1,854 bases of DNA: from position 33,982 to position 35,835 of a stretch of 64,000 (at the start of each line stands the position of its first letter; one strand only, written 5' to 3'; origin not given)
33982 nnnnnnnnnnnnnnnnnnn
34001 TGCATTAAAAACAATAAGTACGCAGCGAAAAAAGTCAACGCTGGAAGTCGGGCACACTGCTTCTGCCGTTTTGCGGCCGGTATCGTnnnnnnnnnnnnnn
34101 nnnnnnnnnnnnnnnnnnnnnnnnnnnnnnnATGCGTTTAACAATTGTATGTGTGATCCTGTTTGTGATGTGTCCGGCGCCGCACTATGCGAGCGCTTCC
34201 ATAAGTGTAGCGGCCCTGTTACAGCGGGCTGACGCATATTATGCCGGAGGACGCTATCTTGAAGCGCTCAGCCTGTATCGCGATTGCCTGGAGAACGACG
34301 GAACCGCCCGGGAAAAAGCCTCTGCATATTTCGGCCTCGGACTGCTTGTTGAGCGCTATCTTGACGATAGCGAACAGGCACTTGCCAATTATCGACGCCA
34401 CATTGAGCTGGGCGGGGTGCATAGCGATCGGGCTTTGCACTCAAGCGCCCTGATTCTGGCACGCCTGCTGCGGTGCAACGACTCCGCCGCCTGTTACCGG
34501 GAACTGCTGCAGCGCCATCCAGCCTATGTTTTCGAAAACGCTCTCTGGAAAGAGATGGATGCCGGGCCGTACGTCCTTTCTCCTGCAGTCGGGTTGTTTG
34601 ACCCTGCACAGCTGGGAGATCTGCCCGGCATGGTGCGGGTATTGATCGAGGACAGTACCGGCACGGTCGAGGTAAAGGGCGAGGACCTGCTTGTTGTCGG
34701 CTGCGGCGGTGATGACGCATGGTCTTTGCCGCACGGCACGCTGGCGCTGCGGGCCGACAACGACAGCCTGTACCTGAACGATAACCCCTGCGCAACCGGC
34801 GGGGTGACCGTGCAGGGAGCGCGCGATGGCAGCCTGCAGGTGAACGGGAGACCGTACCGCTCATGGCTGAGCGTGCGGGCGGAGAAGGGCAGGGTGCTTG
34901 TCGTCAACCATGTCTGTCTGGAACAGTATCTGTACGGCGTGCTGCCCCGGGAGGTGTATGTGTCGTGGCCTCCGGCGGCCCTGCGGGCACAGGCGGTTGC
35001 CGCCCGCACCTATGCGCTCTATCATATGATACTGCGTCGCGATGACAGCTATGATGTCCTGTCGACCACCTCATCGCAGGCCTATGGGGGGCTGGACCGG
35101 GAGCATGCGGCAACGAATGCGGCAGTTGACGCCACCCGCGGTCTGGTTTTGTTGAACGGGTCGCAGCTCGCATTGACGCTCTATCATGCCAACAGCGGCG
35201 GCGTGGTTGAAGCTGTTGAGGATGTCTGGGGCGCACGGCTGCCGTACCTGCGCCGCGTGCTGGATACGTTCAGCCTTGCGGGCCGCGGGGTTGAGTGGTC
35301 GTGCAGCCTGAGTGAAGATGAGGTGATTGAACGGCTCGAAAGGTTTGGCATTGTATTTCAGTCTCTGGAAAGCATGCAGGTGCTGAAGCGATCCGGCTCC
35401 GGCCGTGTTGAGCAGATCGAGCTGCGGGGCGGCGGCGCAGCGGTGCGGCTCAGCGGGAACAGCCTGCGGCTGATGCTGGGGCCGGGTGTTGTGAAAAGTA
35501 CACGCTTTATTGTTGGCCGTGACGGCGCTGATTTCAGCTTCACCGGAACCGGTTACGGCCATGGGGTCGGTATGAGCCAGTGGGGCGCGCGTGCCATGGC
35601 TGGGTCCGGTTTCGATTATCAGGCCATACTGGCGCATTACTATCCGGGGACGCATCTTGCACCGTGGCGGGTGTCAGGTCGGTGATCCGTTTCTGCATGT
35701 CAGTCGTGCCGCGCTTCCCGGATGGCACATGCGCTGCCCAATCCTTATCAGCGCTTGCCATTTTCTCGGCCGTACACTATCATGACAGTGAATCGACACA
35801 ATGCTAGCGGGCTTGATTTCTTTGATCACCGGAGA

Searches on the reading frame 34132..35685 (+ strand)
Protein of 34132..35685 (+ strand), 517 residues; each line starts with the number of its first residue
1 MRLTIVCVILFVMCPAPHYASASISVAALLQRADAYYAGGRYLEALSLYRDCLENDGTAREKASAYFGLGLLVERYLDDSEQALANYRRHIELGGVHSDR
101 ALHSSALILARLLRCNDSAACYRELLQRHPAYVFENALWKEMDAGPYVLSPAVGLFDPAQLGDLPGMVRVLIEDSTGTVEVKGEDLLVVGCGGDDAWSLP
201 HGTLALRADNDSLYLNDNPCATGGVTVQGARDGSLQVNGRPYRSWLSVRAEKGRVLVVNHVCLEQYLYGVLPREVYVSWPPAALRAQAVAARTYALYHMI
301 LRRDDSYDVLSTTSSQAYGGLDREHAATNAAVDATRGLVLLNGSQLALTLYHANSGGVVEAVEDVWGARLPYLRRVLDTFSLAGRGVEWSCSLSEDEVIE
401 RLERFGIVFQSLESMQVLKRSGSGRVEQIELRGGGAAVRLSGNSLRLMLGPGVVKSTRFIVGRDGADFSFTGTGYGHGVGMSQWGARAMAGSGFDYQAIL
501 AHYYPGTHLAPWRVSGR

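Call 51: search_protein_families(library=pfam, proteins=[window:34132-35685:+], max_evalue=0.00001)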
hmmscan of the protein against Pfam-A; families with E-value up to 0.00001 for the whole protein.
window:34132-35685:+ (517 aa): 2 families
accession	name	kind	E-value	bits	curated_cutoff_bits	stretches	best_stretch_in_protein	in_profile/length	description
PF08486.15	SpoIID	-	8.3e-25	87.7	23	1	252-340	2-95/97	Stage II sporulation protein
PF13424.12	TPR_12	-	9.4e-06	26.2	30.1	1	27-93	3-74/77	Tetratricopeptide repeat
